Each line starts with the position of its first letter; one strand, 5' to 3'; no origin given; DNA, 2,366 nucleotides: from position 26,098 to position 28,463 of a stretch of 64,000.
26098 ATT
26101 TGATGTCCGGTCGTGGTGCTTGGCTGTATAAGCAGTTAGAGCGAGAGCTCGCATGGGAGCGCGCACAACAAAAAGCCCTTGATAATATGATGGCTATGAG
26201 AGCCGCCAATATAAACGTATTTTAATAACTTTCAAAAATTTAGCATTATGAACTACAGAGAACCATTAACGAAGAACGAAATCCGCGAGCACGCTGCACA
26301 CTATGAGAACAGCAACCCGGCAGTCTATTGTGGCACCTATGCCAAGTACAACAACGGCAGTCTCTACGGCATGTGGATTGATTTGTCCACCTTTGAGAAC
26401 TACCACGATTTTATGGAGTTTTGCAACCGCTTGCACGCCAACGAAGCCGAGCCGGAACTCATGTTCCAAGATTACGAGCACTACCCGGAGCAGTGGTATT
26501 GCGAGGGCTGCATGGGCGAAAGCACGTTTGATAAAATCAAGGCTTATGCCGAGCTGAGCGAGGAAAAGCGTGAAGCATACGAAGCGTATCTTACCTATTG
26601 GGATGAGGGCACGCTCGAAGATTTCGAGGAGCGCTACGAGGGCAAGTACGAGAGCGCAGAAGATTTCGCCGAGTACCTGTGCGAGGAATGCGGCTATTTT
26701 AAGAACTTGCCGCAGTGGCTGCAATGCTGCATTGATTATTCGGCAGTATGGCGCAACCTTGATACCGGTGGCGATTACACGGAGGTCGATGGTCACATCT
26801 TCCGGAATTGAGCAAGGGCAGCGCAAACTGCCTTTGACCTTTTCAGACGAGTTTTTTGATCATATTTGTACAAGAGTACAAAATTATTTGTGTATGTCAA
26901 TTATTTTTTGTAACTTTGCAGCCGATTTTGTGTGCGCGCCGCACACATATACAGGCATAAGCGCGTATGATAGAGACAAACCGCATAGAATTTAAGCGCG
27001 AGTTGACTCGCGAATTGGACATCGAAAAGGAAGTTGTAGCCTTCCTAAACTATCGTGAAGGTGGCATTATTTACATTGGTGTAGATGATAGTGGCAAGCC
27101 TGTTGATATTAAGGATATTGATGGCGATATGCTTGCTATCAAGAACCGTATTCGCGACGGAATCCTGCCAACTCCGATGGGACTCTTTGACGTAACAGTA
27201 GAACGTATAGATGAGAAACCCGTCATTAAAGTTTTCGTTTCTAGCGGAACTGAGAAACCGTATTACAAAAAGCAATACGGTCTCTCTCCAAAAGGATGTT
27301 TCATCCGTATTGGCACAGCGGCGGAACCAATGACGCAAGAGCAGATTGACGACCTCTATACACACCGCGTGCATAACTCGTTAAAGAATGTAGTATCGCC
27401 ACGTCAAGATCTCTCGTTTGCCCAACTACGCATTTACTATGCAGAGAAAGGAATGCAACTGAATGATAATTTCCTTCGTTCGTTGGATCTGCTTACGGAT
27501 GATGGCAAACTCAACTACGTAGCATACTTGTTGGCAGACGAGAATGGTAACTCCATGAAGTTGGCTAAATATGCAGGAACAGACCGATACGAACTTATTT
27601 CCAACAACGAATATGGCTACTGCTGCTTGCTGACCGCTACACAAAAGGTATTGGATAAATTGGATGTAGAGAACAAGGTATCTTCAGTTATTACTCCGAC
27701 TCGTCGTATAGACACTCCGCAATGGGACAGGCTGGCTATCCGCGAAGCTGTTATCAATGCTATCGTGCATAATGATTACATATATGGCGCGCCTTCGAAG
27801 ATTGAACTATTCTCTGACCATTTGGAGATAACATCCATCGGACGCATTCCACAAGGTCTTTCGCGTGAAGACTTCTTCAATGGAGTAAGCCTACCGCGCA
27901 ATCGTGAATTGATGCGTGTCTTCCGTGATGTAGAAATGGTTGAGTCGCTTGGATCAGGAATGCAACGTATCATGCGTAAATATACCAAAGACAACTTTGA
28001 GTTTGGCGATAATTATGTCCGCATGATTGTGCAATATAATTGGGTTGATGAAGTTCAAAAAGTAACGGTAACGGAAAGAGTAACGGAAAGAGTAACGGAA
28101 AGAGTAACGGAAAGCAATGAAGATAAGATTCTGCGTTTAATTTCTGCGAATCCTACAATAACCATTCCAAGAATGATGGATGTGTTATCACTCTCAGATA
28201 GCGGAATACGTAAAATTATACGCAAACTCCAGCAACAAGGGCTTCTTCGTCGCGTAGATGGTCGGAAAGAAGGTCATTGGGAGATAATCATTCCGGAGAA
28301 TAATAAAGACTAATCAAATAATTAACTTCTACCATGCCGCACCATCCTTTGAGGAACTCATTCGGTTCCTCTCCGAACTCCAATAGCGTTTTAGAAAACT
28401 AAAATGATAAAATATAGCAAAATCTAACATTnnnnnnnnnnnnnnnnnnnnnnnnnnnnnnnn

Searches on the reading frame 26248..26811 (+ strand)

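Call 9: search_protein_families(library=pfam, proteins=[window:26248-26811:+], max_evalue=0.001)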
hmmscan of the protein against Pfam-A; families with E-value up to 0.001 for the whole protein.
window:26248-26811:+ (187 aa): 1 family
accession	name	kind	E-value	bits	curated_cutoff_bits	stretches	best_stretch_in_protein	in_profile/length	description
PF07275.16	ArdA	-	1.4e-27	97.7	27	1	26-182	1-151/155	Antirestriction protein (ArdA)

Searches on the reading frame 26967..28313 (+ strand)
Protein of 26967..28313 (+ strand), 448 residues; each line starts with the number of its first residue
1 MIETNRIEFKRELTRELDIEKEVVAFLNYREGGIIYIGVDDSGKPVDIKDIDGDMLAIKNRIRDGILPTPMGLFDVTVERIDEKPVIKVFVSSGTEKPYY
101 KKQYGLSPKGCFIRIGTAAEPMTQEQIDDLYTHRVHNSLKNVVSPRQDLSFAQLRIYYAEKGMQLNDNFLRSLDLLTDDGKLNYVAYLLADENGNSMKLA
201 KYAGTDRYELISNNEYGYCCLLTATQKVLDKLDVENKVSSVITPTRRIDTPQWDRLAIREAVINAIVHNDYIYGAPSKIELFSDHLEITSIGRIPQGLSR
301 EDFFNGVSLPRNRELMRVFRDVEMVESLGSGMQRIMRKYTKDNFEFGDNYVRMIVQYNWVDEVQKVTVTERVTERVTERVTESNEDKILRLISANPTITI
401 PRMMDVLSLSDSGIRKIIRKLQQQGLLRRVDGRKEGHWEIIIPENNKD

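Call 3: search_protein_families(library=pfam, proteins=[window:26967-28313:+], max_evalue=0.01)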
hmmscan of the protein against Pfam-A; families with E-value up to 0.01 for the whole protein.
window:26967-28313:+ (448 aa): 8 families
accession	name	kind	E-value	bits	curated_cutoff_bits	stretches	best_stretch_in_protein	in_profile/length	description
PF04326.19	SLFN_AlbA_2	-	2.6e-20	73.5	25.3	1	3-122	1-117/118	Schlafen, AlbA_2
PF13749.12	HATPase_c_4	-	5.3e-16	58.8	26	1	274-343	1-72/89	Putative ATP-dependent DNA helicase recG C-terminal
PF13412.12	HTH_24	-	3.9e-06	26.8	21.9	1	387-428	7-48/48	Winged helix-turn-helix DNA-binding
PF12802.13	MarR_2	-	0.00021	21.8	27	1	388-431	10-54/61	MarR family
PF08220.18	HTH_DeoR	-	0.00022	21.3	21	1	386-433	3-50/57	DeoR-like helix-turn-helix domain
PF01047.28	MarR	-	0.0027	18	24.6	1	387-430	7-50/59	MarR family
PF13463.12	HTH_27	-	0.0049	17.5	22.2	0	384-434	4-58/68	Winged helix DNA-binding domain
PF08279.18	HTH_11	-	0.0063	16.8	25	0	387-434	4-50/55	HTH domain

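Call 4: search_protein_families(library=padloc, proteins=[window:26967-28313:+], max_evalue=0.01)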
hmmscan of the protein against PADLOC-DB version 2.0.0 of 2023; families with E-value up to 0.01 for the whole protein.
window:26967-28313:+ (448 aa): 10 families
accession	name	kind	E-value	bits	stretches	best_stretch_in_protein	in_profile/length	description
PDLC02394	pAgo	-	3.1e-07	26.5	1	249-341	311-415/1121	-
PDLC03963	SoFic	-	7e-06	23.6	1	367-435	272-345/361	-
PDLC02402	Aga_SIR2-PNTD1-PNTD2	-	1.1e-05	21.8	1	251-294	440-483/876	Class I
PDLC05078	PDC-S72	-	4e-05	20.8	1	364-440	295-373/377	-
PDLC01850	CARF3--CARF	-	8e-05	20.6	1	362-435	125-196/209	-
PDLC02418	Aga_SIR2-Kinase-PNTD1-PNTD2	-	0.00013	18.3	1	253-293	320-360/756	Class I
PDLC01044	Csa3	-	0.00018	19.4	1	349-433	110-183/194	Type I-A associated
PDLC01852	CARF3--CARF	-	0.00055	17.9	1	328-428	94-188/208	-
PDLC01438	Csa3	-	0.00071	17.7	1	373-439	138-200/305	"CAS-I,CAS-II,CAS-III,CAS-IV,CAS-V,CAS-VI; associated_signaling"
PDLC01860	CARF3--CARF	-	0.0085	14.2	0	351-430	116-190/210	-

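Call 6: search_protein_families(library=ncbifam, proteins=[window:26967-28313:+], max_evalue=0.01)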
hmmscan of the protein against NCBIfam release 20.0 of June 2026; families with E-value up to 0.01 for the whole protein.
window:26967-28313:+ (448 aa): 2 families
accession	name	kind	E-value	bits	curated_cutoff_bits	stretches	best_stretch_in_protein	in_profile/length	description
NF040890.1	trans_reg_YgbI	equivalog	0.0013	18.3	400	0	385-432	7-54/253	DNA-binding transcriptional repressor YgbI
NF040947.1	trans_reg_LysM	equivalog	0.0053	16.6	180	1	384-430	4-50/136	HTH-type transcriptional regulator LysM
